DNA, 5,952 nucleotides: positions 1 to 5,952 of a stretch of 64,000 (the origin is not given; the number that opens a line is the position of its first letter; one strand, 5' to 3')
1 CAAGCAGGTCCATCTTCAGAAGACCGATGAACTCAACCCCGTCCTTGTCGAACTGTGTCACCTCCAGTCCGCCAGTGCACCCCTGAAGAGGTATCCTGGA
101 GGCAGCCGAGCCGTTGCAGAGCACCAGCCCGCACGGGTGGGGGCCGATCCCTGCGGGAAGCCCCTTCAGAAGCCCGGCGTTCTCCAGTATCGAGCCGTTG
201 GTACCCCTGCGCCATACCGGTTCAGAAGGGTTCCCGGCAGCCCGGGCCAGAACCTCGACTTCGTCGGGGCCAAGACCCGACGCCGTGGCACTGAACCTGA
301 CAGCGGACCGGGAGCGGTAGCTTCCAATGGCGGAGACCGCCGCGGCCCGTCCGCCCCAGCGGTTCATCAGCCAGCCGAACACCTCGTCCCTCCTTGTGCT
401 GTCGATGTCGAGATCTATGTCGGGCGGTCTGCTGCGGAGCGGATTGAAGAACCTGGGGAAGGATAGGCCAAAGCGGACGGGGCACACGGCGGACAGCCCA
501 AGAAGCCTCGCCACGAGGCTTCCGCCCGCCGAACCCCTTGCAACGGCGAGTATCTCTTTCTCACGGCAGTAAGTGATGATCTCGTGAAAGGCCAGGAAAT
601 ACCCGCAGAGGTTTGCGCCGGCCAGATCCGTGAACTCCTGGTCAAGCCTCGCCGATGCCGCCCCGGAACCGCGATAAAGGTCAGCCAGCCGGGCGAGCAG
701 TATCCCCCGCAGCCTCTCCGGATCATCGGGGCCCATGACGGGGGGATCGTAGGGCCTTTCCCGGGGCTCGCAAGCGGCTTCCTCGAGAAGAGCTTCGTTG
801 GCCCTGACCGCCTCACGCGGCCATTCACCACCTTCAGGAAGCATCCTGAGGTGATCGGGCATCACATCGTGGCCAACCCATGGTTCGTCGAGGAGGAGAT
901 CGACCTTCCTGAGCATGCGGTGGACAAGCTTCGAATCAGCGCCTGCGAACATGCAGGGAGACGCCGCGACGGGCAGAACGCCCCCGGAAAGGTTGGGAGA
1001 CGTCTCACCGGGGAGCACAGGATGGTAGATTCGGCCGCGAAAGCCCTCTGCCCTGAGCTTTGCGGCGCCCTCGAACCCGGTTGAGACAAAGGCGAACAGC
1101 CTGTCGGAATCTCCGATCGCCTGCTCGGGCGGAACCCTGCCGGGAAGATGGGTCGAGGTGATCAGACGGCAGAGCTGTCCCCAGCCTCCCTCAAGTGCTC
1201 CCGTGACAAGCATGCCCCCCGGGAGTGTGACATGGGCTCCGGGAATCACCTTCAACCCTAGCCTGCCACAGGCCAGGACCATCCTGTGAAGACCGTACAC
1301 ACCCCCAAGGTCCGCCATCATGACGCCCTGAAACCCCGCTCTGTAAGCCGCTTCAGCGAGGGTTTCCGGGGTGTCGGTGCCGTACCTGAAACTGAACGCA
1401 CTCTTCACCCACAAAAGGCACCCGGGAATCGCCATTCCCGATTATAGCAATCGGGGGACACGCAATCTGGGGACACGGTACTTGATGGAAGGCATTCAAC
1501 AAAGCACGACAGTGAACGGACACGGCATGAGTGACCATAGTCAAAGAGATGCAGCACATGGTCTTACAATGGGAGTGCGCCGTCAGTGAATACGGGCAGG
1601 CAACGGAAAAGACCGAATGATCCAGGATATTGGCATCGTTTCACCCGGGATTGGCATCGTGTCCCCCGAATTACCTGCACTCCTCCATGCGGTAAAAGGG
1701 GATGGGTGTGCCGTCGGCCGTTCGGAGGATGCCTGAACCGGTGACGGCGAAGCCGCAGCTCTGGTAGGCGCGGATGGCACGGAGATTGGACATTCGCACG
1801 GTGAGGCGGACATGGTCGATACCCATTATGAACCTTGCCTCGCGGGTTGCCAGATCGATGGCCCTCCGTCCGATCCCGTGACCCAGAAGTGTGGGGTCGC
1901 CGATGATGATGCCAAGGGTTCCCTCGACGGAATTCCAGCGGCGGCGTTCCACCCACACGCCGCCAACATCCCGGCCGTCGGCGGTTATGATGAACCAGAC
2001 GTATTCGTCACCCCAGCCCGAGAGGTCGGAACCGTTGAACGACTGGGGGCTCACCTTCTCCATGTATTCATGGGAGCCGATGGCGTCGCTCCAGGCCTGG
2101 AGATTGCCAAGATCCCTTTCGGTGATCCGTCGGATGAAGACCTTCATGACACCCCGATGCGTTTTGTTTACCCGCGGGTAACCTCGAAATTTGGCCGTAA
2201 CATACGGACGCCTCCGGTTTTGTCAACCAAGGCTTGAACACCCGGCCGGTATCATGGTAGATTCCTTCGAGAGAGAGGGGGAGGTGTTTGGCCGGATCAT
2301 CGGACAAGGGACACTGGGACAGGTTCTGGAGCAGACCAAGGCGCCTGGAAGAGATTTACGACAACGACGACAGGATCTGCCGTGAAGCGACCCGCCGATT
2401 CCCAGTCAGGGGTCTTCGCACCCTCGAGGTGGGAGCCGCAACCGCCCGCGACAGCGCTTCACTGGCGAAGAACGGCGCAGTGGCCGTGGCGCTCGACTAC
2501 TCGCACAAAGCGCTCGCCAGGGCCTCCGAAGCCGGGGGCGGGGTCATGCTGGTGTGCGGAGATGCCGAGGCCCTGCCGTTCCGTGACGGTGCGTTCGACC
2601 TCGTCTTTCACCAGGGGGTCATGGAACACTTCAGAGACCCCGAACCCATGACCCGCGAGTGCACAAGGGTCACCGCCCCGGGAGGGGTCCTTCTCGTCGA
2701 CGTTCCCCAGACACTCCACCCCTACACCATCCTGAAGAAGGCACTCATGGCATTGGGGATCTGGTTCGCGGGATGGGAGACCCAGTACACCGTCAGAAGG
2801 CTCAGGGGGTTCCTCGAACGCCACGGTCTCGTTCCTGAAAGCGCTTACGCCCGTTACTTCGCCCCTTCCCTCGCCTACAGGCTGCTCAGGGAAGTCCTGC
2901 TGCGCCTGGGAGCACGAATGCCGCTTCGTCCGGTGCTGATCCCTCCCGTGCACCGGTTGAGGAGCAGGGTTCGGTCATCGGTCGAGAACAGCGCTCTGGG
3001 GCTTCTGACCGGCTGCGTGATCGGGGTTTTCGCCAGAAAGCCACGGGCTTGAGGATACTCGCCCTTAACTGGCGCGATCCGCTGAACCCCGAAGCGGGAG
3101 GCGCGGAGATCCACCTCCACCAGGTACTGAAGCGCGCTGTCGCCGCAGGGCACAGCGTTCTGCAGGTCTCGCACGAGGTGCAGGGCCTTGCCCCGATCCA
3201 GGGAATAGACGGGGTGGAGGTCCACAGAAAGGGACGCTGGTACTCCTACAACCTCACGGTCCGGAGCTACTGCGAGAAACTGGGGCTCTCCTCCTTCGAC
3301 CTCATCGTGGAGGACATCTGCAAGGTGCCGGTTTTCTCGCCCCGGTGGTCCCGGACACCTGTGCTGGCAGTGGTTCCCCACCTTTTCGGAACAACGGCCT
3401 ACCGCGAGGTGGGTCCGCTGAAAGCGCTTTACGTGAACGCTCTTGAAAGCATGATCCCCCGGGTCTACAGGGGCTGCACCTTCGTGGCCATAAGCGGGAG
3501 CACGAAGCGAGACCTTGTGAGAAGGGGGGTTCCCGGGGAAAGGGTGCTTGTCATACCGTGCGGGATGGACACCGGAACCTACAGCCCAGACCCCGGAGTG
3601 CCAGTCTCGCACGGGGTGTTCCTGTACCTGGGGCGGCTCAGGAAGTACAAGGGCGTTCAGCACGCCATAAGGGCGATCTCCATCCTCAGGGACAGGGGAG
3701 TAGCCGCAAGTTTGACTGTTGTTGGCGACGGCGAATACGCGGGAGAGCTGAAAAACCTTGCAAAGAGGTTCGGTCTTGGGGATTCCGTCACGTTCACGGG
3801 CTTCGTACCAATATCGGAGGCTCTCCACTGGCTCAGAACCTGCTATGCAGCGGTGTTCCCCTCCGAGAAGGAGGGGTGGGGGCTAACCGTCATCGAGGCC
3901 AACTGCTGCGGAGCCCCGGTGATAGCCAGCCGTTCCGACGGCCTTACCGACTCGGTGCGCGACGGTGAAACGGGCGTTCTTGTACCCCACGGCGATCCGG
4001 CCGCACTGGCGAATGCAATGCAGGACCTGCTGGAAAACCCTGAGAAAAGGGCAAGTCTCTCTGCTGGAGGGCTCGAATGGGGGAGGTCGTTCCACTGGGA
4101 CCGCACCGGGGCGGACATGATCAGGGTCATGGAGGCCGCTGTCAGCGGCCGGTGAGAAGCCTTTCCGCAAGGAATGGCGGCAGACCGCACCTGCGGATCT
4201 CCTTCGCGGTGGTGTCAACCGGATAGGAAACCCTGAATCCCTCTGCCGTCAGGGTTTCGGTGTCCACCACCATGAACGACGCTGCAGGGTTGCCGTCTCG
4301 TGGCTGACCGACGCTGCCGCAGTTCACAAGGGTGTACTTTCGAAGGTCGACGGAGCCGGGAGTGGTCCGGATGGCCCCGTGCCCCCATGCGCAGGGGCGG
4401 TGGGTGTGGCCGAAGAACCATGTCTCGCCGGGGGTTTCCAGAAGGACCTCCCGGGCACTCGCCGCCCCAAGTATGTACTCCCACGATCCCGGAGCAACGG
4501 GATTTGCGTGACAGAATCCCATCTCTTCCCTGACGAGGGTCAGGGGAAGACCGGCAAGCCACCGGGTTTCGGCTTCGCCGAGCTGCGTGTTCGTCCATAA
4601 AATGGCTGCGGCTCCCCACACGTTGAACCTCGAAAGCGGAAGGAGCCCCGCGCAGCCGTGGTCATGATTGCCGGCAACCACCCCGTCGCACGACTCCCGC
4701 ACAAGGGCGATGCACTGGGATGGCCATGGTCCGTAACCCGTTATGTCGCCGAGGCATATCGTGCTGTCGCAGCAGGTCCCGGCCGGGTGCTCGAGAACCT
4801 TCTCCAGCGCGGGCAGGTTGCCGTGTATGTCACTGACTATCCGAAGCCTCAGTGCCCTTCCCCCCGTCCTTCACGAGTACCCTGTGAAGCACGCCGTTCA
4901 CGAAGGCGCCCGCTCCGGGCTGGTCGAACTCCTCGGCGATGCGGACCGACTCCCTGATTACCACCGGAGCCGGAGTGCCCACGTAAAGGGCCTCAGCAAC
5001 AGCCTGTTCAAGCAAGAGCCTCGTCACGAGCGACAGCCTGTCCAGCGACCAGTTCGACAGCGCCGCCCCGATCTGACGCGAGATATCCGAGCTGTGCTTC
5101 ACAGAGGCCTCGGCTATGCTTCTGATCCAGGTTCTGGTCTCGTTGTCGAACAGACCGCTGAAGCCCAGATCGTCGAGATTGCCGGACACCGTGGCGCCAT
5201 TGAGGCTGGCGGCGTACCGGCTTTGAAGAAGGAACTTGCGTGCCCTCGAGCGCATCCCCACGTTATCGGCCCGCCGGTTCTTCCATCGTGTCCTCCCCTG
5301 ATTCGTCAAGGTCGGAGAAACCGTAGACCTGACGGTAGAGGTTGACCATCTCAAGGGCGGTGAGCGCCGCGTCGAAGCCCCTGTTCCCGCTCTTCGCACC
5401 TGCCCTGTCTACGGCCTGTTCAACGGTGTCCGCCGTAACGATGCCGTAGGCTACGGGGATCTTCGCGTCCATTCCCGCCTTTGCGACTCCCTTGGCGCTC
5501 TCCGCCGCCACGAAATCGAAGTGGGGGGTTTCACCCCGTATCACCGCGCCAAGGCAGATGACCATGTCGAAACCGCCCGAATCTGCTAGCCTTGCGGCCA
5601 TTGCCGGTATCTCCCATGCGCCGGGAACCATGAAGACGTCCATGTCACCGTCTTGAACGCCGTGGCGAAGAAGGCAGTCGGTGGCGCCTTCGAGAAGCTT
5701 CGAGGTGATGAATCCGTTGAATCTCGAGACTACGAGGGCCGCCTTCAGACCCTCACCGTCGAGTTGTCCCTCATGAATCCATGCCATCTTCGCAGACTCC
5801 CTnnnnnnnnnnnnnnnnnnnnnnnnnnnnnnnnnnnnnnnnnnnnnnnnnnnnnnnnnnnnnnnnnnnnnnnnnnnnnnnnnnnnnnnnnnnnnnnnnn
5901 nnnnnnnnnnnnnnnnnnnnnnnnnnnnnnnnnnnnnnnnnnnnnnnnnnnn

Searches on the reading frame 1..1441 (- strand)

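Call 25: search_protein_families(library=pfam, proteins=[window:1-1441:-], max_evalue=0.01)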
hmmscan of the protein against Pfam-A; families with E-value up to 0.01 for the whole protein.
window:1-1441:- (480 aa): 2 families
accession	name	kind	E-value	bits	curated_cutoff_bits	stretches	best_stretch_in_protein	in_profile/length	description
PF07733.18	DNA_pol3_alpha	-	3.1e-42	145.4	23.9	1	262-480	23-259/260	Bacterial DNA polymerase III alpha NTPase domain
PF02811.25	PHP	-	9.3e-06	26.5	26.4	1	12-74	4-66/164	PHP domain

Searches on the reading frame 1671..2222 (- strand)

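Call 25: search_protein_families(library=pfam, proteins=[window:1671-2222:-], max_evalue=0.01)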
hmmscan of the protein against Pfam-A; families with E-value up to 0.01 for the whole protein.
window:1671-2222:- (183 aa): 3 families
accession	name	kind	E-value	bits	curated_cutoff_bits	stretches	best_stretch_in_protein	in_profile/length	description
PF00583.31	Acetyltransf_1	-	6.9e-10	39.7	20.7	1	67-158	24-116/116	Acetyltransferase (GNAT) family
PF13302.13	Acetyltransf_3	-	7.2e-09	36.9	25.4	1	28-158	2-137/138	Acetyltransferase (GNAT) domain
PF13508.13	Acetyltransf_7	-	5.1e-06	27.2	27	1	74-159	3-83/84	Acetyltransferase (GNAT) domain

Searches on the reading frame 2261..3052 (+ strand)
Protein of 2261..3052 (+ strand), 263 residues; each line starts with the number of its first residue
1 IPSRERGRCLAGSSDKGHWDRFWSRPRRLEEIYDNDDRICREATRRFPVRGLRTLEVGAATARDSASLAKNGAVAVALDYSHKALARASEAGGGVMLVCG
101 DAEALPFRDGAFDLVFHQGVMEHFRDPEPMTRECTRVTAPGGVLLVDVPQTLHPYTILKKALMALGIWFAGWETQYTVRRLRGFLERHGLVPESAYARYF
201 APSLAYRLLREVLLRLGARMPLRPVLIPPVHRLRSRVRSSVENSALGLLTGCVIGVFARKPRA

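Call 25: search_protein_families(library=pfam, proteins=[window:2261-3052:+], max_evalue=0.01)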
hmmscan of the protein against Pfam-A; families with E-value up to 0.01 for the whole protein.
window:2261-3052:+ (263 aa): 6 families
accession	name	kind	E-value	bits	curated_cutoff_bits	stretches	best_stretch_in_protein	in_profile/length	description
PF08241.18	Methyltransf_11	-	1.5e-21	77.3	21.2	1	55-145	1-94/95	Methyltransferase domain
PF13649.12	Methyltransf_25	-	1.1e-15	58.5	27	1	55-142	2-97/97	Methyltransferase domain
PF13847.12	Methyltransf_31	-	5.4e-12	46.1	27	1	50-152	3-115/145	Methyltransferase domain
PF08242.18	Methyltransf_12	-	3.9e-10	40.8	30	1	55-144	1-98/98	Methyltransferase domain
PF13489.12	Methyltransf_23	-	3.4e-08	33.8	27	1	38-190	8-159/164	Methyltransferase domain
PF01209.24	Ubie_methyltran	-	4.3e-05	23.4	20.1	1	79-146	79-151/233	ubiE/COQ5 methyltransferase family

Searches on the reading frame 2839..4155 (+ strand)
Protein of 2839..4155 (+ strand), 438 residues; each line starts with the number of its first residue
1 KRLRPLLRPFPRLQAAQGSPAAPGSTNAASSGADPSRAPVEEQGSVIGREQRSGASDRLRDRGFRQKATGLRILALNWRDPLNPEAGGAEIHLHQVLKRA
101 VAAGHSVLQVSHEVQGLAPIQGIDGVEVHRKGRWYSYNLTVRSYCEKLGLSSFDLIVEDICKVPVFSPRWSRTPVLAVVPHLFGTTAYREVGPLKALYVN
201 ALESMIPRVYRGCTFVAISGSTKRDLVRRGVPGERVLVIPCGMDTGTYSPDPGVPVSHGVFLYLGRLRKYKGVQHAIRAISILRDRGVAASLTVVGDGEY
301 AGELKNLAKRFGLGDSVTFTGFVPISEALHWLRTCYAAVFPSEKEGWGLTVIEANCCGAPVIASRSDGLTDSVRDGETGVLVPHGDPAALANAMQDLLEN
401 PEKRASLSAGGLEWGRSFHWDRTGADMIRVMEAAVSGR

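Call 25: search_protein_families(library=pfam, proteins=[window:2839-4155:+], max_evalue=0.01)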
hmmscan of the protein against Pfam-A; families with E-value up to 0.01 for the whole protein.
window:2839-4155:+ (438 aa): 6 families
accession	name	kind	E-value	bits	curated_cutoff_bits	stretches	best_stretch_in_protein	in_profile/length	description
PF00534.26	Glycos_transf_1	-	1.3e-40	139.2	26.4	1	256-411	13-169/172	Glycosyl transferases group 1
PF13692.12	Glyco_trans_1_4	-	3.7e-35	121.7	27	1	260-400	3-142/142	Glycosyl transferases group 1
PF20706.3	GT4-conflict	-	2.3e-14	53.6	26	1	226-403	164-360/385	Family 4 Glycosyltransferase in conflict systems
PF13439.12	Glyco_transf_4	-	7.3e-10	39.6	28.5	1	87-245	2-168/170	Glycosyltransferase Family 4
PF13524.12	Glyco_trans_1_2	-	3.8e-06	27.3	25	1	307-413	27-127/144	Glycosyl transferase-like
PF13579.12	Glyco_trans_4_4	-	9.7e-06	26.4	29.7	1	87-242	1-158/158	Glycosyl transferase 4-like domain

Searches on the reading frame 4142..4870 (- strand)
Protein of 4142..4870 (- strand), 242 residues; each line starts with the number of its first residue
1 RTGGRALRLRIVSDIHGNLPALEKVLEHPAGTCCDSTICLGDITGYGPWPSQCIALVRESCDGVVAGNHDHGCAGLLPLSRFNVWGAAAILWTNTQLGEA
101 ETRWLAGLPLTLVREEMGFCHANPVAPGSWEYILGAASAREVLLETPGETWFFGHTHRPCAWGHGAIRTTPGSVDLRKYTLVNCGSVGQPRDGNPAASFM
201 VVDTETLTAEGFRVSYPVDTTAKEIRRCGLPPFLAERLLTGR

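Call 25: search_protein_families(library=pfam, proteins=[window:4142-4870:-], max_evalue=0.01)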
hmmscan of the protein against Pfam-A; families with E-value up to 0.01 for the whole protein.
window:4142-4870:- (242 aa): 2 families
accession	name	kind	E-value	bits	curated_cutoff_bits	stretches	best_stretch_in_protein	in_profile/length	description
PF12850.12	Metallophos_2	-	2.6e-16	60.5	27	1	8-206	2-153/154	Calcineurin-like phosphoesterase superfamily domain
PF00149.33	Metallophos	-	1e-12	49.4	21.5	1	8-159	2-191/191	Calcineurin-like phosphoesterase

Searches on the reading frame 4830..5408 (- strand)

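Call 25: search_protein_families(library=pfam, proteins=[window:4830-5408:-], max_evalue=0.01)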
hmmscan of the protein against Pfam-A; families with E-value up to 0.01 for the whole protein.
window:4830-5408:- (192 aa): 1 family
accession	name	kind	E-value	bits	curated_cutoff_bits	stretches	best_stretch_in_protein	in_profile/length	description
PF01029.23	NusB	-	1.7e-18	67.7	23.1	1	56-177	3-131/133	NusB family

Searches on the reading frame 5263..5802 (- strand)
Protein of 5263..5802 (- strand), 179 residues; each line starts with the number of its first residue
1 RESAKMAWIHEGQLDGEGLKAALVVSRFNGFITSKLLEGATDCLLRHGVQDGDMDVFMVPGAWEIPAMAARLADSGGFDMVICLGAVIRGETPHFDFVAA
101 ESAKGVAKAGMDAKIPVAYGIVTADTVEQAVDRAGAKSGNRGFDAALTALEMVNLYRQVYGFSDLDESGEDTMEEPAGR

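Call 25: search_protein_families(library=pfam, proteins=[window:5263-5802:-], max_evalue=0.01)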
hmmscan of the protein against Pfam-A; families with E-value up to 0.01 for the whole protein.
window:5263-5802:- (179 aa): 1 family
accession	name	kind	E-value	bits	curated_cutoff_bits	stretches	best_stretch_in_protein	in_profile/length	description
PF00885.24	DMRL_synthase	-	6.3e-52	175.6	26.7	1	19-156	2-138/139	6,7-dimethyl-8-ribityllumazine synthase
